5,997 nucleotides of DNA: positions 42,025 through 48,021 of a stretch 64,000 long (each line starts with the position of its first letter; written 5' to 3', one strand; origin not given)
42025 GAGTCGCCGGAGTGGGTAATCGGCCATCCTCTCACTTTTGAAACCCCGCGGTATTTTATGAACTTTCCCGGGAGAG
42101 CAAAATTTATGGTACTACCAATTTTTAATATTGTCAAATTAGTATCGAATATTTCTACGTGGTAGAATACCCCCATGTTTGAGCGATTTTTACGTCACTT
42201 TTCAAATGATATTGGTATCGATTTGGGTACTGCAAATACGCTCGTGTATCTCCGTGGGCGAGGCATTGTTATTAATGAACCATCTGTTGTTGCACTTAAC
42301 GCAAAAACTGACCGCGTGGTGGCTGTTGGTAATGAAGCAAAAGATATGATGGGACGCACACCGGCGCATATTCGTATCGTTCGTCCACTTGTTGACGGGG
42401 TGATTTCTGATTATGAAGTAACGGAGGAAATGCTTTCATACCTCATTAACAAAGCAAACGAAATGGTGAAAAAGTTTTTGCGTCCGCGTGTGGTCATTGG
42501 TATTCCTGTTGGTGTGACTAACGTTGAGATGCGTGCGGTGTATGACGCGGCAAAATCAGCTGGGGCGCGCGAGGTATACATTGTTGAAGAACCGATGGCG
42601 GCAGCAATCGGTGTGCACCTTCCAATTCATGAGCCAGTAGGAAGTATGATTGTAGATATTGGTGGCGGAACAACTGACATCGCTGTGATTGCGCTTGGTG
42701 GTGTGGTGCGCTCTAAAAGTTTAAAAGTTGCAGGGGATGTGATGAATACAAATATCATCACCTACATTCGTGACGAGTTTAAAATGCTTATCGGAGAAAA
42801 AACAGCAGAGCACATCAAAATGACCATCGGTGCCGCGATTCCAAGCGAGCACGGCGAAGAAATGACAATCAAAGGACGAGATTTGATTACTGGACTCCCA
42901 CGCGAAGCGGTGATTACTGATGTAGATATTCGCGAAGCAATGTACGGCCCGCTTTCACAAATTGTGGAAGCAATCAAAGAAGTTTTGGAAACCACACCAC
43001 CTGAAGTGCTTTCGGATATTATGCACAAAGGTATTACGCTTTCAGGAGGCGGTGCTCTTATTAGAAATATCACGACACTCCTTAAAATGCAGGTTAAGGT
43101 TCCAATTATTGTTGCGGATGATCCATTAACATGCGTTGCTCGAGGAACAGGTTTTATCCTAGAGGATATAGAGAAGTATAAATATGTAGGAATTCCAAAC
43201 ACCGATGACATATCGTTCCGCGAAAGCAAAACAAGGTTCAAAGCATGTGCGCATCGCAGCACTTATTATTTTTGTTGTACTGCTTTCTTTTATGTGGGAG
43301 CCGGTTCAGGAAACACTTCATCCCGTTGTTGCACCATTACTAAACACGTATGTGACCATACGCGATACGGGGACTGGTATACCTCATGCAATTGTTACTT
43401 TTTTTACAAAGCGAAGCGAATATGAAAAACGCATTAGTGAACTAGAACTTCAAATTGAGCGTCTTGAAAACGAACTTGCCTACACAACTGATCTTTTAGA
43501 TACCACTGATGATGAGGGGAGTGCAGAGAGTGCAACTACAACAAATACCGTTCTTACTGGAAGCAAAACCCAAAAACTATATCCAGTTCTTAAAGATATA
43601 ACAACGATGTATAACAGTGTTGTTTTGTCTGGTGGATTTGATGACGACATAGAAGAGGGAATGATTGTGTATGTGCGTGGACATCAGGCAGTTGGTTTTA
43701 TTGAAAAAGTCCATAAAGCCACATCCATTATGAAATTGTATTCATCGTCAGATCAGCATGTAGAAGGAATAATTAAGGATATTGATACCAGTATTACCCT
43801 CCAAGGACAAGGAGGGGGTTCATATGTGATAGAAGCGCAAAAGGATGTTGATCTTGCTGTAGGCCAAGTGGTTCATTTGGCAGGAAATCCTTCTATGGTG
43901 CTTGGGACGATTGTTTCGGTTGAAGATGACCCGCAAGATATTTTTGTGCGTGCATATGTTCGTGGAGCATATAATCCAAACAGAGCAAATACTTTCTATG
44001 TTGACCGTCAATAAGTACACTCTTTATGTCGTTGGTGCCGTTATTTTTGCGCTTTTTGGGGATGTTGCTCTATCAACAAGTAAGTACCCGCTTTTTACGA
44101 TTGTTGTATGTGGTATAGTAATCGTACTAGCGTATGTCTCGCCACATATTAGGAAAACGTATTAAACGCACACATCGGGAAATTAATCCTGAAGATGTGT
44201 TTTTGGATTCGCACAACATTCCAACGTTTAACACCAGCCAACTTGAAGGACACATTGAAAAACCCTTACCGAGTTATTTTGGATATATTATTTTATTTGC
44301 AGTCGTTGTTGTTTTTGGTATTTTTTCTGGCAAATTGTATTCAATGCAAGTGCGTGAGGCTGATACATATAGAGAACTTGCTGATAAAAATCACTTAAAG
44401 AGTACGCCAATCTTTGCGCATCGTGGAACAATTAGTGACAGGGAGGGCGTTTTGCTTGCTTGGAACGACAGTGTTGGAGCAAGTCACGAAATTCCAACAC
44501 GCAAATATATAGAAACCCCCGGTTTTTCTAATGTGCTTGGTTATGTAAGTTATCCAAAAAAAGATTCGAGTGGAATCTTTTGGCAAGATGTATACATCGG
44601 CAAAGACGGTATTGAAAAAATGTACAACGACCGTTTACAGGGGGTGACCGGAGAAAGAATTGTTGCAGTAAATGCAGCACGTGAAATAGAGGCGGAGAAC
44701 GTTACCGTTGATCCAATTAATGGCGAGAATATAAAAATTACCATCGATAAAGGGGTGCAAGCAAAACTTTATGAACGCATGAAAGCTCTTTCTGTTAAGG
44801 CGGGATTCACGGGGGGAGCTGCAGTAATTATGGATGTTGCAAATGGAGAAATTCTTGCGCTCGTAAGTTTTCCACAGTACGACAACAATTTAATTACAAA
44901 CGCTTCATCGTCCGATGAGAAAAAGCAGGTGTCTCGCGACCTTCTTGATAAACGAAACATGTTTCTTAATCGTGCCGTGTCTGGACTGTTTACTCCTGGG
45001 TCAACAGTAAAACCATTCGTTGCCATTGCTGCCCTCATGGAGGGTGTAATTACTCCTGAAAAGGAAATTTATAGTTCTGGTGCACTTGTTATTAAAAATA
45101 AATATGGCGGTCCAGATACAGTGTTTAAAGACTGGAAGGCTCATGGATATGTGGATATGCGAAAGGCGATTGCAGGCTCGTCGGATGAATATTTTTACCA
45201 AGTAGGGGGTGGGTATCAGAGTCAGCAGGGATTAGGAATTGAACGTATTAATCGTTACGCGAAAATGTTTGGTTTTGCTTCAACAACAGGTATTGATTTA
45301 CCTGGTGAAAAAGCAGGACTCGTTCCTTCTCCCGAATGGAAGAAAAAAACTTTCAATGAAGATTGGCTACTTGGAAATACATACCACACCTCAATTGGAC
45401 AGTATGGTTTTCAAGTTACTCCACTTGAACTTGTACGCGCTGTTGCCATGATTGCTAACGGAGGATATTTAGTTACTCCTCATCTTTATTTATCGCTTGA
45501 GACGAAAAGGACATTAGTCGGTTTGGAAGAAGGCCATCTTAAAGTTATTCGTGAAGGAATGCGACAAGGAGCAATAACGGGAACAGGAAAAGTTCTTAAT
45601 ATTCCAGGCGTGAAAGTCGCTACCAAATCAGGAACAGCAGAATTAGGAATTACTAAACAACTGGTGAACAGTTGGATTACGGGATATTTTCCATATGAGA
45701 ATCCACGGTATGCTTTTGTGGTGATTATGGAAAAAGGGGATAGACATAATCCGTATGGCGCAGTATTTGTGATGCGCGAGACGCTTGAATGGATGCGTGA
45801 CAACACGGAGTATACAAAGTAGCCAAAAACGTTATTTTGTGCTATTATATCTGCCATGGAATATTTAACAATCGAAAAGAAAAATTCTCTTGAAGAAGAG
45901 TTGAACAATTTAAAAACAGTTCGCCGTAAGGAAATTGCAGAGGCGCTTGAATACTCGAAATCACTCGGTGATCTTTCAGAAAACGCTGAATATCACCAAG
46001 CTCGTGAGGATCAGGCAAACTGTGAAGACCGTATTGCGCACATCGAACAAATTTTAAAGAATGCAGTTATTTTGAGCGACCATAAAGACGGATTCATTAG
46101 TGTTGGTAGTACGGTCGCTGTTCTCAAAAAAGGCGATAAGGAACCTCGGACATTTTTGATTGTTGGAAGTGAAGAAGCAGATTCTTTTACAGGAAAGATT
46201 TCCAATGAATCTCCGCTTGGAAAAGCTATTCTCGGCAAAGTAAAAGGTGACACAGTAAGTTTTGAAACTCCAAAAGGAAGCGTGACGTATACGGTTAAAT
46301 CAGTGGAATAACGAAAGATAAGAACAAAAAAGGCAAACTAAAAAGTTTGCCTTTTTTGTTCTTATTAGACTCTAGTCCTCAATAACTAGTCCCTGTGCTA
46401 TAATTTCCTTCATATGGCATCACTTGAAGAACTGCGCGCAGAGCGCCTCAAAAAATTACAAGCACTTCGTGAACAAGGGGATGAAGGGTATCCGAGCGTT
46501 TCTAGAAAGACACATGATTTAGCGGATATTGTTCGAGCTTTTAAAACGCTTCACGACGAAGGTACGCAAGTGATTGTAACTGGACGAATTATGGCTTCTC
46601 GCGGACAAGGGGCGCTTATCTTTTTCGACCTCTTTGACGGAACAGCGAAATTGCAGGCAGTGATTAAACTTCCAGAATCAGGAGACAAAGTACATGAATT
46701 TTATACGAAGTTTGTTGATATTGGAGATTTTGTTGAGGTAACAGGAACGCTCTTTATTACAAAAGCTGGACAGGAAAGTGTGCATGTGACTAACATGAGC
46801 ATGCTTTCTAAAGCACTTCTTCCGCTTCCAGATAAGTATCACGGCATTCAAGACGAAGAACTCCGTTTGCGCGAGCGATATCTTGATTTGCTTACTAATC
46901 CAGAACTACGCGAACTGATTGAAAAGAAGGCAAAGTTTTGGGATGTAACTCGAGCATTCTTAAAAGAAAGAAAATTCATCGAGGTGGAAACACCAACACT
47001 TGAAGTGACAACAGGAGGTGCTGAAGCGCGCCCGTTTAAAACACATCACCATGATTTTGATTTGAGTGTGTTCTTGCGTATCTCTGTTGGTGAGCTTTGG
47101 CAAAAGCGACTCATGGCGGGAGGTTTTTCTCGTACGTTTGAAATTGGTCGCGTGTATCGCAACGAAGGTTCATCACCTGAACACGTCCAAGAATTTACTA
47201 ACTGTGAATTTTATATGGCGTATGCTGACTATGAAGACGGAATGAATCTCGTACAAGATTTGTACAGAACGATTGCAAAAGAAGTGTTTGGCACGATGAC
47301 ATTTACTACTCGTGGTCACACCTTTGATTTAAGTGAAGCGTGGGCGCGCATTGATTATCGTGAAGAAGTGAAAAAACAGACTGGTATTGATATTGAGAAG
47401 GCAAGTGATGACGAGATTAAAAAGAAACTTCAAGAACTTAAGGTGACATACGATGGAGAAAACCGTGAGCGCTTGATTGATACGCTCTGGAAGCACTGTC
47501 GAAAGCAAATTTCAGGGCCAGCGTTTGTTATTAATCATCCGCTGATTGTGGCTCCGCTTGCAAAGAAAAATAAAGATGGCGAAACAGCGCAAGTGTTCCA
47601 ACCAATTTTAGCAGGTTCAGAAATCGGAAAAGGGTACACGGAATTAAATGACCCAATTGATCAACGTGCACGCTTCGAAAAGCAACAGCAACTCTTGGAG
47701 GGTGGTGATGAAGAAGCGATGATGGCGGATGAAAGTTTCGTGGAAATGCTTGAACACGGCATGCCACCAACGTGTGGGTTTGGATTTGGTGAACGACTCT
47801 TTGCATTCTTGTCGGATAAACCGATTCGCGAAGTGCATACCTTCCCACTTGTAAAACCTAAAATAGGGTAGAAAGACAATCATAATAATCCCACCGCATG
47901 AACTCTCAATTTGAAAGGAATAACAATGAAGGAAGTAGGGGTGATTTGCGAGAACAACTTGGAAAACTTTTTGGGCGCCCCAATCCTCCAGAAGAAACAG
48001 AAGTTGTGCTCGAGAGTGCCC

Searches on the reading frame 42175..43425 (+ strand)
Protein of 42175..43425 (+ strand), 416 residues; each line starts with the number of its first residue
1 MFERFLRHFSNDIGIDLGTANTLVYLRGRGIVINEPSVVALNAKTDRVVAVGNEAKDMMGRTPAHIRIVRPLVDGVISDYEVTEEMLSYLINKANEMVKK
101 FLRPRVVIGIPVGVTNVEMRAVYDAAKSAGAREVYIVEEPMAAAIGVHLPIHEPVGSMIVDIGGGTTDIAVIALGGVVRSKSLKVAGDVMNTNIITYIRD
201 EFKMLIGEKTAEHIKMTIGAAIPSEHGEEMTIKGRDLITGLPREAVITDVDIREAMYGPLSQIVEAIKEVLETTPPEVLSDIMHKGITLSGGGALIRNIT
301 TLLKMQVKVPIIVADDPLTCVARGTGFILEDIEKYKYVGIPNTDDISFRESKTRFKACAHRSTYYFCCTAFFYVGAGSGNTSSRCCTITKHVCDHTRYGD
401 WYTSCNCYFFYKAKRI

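Call 99: search_solved_structures(query=window:42175-43425:+, max_evalue=0.00001)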
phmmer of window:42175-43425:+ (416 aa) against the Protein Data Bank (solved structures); distinct sequences matched with E-value up to 0.00001: 114 (the best 60 are shown).
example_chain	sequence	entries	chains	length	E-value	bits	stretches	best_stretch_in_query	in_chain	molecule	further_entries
8azg_M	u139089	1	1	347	2.9e-109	369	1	10-336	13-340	Cell shape-determining protein MreB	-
7zpt_M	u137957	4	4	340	6.4e-109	367.8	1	11-336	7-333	Cell shape-determining protein MreB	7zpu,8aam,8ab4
4cze_A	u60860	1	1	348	2.2e-106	359.5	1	9-332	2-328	ROD SHAPE-DETERMINING PROTEIN MREB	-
1jce_A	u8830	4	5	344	6.3e-105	354.7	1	11-334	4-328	ROD SHAPE-DETERMINING PROTEIN MREB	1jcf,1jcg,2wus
4czf_A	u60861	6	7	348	1.3e-104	353.7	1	9-332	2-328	ROD SHAPE-DETERMINING PROTEIN MREB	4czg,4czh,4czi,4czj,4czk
4czl_A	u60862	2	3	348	4.8e-104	351.8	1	9-332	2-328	ROD SHAPE-DETERMINING PROTEIN MREB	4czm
7bvy_A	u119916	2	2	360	2.2e-83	283.7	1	13-343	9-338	Cell shape determining protein MreB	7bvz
7e1c_A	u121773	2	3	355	1.3e-64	222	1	13-325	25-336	Cell shape-determining protein MreB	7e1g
5ljw_A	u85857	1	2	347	1.2e-12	50.8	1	13-322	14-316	Actin-like ATPase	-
5jyg_A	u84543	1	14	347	1.3e-12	50.7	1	13-322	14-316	Actin-like ATPase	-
5ljv_A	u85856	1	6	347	1.8e-12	50.2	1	13-322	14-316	Actin-like ATPase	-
2v7y_A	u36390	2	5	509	7.1e-11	45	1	10-207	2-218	CHAPERONE PROTEIN DNAK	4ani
5obw_A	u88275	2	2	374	1.1e-09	41.1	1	13-198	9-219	Chaperone protein DnaK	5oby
5obx_A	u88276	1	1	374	1.2e-09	40.9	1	13-199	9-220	Chaperone protein DnaK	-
5obu_A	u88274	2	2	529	2.6e-09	39.8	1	13-198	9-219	Chaperone protein DnaK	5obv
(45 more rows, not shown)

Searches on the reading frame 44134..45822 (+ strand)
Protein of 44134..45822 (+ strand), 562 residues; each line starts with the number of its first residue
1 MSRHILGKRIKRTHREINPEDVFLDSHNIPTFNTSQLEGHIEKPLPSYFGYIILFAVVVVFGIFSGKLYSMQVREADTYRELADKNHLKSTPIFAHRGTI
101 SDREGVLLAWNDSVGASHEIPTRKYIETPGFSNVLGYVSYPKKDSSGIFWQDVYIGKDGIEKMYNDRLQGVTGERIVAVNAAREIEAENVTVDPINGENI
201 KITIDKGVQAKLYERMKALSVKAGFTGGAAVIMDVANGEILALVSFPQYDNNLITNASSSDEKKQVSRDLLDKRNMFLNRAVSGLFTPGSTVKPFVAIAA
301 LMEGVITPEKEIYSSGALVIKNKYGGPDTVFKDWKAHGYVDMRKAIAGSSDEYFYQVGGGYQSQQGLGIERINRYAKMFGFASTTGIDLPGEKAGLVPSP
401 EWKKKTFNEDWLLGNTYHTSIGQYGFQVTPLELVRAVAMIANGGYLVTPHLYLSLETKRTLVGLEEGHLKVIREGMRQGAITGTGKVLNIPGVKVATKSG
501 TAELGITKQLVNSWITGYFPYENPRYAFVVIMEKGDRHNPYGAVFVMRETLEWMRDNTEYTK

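Call 86: search_protein_families(library=pfam, proteins=[window:44134-45822:+], max_evalue=0.0001)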
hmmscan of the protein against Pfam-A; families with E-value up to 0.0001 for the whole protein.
window:44134-45822:+ (562 aa): 2 families
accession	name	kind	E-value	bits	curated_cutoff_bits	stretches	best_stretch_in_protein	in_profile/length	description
PF00905.27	Transpeptidase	-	2.5e-56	191.5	22.1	1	228-536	1-282/299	Penicillin binding protein transpeptidase domain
PF03717.20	PBP_dimer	-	3e-13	51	24.4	1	121-184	106-174/180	Penicillin-binding Protein dimerisation domain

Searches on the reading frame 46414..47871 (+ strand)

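Call 86: search_protein_families(library=pfam, proteins=[window:46414-47871:+], max_evalue=0.0001)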
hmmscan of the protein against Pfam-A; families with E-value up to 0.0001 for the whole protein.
window:46414-47871:+ (485 aa): 2 families
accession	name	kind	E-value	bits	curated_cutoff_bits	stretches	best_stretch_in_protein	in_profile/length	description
PF00152.25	tRNA-synt_2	-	8.4e-69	232.4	25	1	147-479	1-306/308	tRNA synthetases class II (D, K and N)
PF01336.31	tRNA_anti-codon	-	2.7e-11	43.7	27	1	53-129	1-73/75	OB-fold nucleic acid binding domain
